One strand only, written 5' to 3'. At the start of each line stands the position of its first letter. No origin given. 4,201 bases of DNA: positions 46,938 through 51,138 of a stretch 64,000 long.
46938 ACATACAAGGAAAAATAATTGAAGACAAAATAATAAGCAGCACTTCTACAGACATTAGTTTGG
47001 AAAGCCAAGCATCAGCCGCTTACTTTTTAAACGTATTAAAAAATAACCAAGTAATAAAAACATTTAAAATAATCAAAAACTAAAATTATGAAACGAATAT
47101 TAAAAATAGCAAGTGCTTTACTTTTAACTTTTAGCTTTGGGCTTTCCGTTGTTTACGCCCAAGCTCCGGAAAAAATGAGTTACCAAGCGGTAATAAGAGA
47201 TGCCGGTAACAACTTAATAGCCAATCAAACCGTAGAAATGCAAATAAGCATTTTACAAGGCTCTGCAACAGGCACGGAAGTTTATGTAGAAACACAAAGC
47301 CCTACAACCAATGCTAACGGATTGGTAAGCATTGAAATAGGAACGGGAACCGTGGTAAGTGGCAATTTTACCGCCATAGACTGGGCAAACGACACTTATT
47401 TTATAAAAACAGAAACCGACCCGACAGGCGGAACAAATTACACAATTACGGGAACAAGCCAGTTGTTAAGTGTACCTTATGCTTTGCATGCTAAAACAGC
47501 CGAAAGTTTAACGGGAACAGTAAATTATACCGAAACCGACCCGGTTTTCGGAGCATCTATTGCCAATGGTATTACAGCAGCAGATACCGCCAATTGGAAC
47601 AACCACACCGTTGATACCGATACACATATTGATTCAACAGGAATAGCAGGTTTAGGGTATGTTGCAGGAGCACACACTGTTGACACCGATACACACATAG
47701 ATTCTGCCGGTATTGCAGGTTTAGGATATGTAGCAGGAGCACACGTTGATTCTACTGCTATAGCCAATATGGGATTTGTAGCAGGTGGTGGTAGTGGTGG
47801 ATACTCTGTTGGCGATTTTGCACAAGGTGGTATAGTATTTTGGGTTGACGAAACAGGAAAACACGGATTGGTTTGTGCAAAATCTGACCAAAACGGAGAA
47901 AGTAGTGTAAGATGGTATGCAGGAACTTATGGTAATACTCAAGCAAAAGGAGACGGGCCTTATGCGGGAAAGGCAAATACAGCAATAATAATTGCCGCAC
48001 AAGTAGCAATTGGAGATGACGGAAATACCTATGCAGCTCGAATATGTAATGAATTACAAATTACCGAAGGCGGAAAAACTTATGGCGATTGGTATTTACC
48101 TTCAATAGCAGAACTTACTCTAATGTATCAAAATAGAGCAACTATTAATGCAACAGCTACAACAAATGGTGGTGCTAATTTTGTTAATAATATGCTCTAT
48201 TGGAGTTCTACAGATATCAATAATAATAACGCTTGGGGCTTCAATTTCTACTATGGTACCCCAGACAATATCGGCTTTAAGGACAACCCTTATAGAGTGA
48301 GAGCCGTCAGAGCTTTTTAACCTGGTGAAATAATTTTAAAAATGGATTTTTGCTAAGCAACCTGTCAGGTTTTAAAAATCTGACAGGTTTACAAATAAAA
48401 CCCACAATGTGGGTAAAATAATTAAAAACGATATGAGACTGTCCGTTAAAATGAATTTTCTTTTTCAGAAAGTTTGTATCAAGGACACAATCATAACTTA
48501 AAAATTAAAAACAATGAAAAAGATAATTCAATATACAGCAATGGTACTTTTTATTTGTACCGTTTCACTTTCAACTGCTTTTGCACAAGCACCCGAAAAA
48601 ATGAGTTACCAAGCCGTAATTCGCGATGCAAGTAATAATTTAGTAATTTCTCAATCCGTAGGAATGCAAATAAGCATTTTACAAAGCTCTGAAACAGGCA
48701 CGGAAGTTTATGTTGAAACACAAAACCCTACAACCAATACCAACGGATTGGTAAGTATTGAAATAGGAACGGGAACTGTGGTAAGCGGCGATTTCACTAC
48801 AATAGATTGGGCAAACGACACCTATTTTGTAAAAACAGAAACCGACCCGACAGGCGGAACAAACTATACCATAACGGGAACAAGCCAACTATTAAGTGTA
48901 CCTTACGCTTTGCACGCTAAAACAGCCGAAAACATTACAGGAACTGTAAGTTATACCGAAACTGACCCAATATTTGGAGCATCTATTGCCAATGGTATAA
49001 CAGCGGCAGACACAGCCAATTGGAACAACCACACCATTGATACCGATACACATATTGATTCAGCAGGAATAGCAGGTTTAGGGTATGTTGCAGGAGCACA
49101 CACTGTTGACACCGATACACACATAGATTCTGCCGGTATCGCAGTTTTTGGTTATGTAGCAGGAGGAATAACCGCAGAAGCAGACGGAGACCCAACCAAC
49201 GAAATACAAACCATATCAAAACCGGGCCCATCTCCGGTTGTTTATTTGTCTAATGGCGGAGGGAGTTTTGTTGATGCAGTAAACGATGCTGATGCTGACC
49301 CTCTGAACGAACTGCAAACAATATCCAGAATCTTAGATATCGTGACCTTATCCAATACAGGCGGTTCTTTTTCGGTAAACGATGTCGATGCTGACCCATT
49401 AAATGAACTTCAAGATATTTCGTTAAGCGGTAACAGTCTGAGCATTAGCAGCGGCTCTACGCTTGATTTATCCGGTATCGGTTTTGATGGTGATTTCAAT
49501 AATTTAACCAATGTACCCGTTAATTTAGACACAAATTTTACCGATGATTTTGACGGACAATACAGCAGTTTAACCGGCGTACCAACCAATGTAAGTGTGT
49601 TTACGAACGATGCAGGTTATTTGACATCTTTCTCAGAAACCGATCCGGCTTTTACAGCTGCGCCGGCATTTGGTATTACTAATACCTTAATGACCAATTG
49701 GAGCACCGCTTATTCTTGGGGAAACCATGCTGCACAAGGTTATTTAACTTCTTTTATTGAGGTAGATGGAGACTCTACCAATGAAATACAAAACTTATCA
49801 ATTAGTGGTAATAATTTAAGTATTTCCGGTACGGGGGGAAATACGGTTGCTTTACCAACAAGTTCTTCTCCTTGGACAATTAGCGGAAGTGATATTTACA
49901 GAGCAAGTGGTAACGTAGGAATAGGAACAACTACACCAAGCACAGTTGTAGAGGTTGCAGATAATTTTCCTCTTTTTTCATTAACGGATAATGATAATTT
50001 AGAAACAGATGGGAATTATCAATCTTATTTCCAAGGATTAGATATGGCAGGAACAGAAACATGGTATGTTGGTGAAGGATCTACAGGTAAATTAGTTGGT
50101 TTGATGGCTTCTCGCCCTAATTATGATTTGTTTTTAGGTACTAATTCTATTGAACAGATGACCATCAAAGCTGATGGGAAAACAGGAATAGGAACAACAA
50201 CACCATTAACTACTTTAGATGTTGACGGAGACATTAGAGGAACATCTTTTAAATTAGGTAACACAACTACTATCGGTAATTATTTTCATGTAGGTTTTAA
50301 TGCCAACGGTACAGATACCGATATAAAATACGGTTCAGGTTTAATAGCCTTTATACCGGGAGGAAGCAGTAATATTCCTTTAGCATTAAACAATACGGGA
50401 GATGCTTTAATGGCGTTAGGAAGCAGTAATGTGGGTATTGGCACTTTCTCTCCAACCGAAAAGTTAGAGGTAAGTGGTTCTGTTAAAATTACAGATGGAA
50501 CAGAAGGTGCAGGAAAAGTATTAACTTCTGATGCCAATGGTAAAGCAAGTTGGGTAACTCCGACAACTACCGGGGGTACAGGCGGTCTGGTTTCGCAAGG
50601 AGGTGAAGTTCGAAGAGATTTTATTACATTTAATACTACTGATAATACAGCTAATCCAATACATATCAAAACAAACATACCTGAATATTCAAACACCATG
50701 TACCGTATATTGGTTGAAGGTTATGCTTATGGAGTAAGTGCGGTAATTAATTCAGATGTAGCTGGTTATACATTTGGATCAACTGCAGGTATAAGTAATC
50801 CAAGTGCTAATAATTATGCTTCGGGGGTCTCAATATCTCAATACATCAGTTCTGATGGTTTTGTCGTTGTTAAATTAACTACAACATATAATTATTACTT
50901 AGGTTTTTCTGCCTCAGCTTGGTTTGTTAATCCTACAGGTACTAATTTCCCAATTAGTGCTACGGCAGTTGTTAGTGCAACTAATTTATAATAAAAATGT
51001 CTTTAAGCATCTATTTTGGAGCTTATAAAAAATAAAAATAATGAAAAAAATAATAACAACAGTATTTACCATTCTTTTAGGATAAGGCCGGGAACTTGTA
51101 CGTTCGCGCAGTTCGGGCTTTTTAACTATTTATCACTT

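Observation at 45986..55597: Three paralogous small Cys-rich membrane proteins each head a transcription unit of the metal island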

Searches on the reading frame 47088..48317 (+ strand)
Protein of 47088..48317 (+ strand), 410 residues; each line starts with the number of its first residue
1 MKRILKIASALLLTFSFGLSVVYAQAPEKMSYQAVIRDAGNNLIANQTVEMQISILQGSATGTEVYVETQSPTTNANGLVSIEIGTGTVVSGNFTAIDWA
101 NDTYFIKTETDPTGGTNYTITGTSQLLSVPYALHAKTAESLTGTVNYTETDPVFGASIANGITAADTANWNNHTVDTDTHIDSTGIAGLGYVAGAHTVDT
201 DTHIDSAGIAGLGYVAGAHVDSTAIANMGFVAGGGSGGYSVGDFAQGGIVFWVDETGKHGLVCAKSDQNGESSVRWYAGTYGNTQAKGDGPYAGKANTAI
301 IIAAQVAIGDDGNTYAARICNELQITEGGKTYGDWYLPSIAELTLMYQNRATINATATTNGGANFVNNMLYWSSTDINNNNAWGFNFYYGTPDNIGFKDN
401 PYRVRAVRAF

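Call 8: search_protein_families(library=pfam, proteins=[window:47088-48317:+], max_evalue=0.001)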
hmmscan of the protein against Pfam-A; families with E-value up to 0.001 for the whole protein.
window:47088-48317:+ (410 aa): 2 families
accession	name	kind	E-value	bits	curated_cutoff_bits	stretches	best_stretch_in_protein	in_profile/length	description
PF07603.17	Lcl_C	-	1.9e-11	44.7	34.9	1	316-408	27-117/117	Lcl C-terminal domain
PF02369.22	Big_1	-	0.00012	22.5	34.9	1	28-96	17-78/93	Bacterial Ig-like domain (group 1)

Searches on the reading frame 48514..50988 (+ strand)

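Call 8: search_protein_families(library=pfam, proteins=[window:48514-50988:+], max_evalue=0.001)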
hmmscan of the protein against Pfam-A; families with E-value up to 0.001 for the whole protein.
window:48514-50988:+ (825 aa): 0 families

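Call 60: search_protein_families(library=pfam, proteins=[window:48514-50988:+], max_evalue=10)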
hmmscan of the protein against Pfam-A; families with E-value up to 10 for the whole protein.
window:48514-50988:+ (825 aa): 1 family
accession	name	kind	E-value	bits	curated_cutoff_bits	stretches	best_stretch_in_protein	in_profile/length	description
PF00560.39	LRR_1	-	2.1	9.3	20.6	0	299-311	2-14/23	Leucine Rich Repeat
